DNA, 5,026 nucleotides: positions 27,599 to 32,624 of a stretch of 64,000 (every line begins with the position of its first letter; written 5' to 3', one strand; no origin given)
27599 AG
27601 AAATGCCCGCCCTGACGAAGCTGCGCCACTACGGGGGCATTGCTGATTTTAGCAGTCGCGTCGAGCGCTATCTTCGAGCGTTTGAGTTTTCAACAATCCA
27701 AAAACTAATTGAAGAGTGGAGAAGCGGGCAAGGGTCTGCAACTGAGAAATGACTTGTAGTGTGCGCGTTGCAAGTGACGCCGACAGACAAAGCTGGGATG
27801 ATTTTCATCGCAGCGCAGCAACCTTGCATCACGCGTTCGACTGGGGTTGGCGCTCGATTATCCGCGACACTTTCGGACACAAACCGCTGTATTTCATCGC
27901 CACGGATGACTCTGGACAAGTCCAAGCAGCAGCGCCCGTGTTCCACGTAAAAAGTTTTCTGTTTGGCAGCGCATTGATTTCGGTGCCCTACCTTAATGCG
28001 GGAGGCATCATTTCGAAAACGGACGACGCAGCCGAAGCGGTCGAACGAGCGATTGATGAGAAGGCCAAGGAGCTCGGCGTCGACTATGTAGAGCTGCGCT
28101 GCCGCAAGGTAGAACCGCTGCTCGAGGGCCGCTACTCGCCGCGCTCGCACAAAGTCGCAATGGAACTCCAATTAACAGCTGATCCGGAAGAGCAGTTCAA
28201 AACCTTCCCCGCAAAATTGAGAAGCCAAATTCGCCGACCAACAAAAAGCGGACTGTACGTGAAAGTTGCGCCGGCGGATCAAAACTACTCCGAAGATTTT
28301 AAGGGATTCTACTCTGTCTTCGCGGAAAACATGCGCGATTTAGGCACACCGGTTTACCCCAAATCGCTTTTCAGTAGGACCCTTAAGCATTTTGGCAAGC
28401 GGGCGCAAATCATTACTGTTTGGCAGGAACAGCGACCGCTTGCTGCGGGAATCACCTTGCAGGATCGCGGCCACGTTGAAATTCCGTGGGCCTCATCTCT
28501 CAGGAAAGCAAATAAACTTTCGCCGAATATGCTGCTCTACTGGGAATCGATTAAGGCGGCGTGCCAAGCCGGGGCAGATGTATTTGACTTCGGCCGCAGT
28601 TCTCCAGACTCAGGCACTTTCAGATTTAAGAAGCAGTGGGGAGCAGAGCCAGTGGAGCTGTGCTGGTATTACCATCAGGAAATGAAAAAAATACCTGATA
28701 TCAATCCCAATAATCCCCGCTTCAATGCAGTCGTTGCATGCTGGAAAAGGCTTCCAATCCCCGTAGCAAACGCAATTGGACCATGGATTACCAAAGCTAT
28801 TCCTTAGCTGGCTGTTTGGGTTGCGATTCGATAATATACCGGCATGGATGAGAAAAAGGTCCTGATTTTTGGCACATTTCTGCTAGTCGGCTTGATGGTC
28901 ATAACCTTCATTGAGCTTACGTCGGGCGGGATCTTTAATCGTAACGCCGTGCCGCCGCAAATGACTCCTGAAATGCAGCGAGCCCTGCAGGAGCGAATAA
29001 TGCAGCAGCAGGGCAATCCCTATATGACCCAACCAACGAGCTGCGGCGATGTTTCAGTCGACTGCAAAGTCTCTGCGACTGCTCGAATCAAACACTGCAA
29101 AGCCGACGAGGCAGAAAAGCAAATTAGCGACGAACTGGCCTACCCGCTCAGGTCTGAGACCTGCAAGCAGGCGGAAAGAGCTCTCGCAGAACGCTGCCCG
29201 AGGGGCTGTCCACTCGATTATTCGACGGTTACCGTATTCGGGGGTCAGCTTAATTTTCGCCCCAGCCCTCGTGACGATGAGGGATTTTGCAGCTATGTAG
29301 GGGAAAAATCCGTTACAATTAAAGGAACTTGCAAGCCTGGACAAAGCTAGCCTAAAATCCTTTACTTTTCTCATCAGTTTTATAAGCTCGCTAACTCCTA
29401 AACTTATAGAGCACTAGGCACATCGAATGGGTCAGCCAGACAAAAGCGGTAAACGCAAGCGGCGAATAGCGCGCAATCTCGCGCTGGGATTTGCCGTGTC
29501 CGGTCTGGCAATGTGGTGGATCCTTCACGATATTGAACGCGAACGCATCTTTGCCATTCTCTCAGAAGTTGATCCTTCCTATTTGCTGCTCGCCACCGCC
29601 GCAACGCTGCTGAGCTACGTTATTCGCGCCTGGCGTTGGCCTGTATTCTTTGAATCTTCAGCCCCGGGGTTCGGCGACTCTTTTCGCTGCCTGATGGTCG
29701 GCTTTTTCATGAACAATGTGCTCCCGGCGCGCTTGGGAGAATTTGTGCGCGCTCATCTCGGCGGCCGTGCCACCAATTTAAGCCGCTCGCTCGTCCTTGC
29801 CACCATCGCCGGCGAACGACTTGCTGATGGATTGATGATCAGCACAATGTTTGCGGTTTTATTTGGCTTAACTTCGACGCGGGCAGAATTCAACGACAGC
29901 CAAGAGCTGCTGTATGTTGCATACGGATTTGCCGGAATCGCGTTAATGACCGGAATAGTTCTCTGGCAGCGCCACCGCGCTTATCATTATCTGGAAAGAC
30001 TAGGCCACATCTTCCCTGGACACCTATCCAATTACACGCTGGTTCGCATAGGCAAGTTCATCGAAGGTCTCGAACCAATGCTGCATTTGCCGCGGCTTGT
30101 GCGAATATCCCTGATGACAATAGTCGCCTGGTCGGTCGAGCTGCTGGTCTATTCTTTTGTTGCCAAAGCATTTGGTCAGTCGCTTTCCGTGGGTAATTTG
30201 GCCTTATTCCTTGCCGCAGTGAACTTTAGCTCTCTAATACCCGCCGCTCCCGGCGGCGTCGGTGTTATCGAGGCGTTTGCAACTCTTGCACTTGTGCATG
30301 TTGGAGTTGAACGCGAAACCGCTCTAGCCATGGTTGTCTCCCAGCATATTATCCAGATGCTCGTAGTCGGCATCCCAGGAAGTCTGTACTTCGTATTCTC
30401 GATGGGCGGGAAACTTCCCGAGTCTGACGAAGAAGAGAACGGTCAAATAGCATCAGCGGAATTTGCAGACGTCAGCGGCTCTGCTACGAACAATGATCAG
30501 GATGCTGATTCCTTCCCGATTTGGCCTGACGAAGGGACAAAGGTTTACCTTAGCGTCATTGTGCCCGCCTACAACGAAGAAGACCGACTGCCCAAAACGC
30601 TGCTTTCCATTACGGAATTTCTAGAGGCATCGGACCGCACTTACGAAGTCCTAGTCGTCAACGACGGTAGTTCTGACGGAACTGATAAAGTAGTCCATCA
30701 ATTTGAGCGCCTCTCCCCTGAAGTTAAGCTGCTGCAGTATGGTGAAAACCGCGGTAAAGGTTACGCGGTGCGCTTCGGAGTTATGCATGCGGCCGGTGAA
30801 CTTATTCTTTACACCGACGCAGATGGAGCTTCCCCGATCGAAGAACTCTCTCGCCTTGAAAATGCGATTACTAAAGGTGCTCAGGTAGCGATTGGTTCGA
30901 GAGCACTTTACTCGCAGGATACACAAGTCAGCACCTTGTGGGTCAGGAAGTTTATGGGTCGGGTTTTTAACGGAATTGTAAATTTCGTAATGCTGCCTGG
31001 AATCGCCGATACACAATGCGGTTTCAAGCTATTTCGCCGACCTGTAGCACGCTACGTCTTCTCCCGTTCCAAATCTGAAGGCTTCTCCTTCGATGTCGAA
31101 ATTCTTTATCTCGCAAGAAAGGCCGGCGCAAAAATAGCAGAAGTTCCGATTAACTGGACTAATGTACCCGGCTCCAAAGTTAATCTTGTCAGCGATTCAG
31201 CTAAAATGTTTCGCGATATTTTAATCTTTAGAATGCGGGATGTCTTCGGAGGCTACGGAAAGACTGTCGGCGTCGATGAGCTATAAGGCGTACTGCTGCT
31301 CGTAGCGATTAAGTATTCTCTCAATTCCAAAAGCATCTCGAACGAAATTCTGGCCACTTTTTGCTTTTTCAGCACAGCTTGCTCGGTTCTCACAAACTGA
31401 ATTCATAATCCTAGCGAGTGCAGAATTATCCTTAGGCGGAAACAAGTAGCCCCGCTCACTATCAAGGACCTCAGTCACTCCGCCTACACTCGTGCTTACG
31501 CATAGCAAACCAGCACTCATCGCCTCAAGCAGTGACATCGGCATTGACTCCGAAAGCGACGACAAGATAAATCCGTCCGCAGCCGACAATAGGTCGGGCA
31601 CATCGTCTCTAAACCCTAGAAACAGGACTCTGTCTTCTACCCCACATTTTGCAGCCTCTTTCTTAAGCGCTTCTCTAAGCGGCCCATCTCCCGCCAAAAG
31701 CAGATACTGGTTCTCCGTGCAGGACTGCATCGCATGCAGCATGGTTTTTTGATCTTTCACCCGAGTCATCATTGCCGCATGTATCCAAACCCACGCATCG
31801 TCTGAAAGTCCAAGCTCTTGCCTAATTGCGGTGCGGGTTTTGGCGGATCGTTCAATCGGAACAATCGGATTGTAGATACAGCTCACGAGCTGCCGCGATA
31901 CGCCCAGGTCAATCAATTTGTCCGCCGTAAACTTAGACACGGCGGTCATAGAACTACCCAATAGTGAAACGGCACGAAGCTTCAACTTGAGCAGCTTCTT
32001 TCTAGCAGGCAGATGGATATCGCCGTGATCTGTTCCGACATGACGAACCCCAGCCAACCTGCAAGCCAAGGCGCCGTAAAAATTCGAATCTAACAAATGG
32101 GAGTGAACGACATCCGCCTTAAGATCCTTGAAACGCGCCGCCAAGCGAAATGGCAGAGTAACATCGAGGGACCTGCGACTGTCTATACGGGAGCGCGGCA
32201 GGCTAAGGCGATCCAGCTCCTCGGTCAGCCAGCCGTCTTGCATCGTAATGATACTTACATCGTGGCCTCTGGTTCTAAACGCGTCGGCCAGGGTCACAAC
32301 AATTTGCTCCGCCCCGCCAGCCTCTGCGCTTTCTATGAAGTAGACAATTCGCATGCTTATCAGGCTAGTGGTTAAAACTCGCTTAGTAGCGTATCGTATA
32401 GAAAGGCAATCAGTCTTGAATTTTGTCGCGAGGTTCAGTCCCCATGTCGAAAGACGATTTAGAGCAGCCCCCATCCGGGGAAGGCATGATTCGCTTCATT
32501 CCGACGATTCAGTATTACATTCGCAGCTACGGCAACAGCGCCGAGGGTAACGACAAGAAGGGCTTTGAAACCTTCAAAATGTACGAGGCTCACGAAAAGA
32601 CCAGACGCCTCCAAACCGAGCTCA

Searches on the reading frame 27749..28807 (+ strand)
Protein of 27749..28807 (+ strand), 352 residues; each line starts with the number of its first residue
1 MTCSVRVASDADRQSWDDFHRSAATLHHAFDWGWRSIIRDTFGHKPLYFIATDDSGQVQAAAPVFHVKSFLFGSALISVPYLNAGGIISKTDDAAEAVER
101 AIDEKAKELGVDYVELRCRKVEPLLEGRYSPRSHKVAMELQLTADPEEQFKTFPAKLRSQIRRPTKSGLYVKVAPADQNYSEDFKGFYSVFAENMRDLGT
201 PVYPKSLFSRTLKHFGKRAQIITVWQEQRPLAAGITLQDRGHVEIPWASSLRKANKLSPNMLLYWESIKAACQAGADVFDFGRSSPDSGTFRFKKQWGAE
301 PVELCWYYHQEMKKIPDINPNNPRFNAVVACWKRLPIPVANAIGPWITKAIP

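Call 91: search_protein_families(library=pfam, proteins=[window:27749-28807:+], max_evalue=0.000001)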
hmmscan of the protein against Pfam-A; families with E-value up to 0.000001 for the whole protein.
window:27749-28807:+ (352 aa): 1 family
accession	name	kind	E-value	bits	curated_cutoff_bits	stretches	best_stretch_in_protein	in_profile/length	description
PF13480.13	Acetyltransf_6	-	1.3e-17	64.7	22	1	156-295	6-143/143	Acetyltransferase (GNAT) domain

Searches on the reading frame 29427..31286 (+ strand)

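Call 82: search_protein_families(library=pfam, proteins=[window:29427-31286:+], max_evalue=1e-10)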
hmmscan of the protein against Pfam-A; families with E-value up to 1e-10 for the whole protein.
window:29427-31286:+ (619 aa): 2 families
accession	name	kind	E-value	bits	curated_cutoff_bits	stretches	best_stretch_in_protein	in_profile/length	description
PF03706.18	LPG_synthase_TM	-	1.2e-48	166.6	33.4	1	19-318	2-302/302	Lysylphosphatidylglycerol synthase TM region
PF00535.33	Glycos_transf_2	-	4.2e-30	105.3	23.3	1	376-542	1-165/168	Glycosyl transferase family 2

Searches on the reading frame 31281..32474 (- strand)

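Call 91: search_protein_families(library=pfam, proteins=[window:31281-32474:-], max_evalue=0.000001)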
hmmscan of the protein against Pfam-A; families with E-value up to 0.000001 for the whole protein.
window:31281-32474:- (397 aa): 5 families
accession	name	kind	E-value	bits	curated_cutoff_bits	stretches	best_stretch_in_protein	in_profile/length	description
PF00534.26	Glycos_transf_1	-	9.2e-33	113.6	26.4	1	214-372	2-167/172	Glycosyl transferases group 1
PF13692.12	Glyco_trans_1_4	-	6.1e-29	101.6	27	1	234-362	8-141/142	Glycosyl transferases group 1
PF13439.12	Glyco_transf_4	-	8.4e-27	94.7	28.5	1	53-204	2-166/170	Glycosyltransferase Family 4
PF13579.12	Glyco_trans_4_4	-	3.1e-15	57.3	29.7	1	53-202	1-157/158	Glycosyl transferase 4-like domain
PF13477.12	Glyco_trans_4_2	-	2.1e-08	34.9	23.4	1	59-168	13-131/139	Glycosyl transferase 4-like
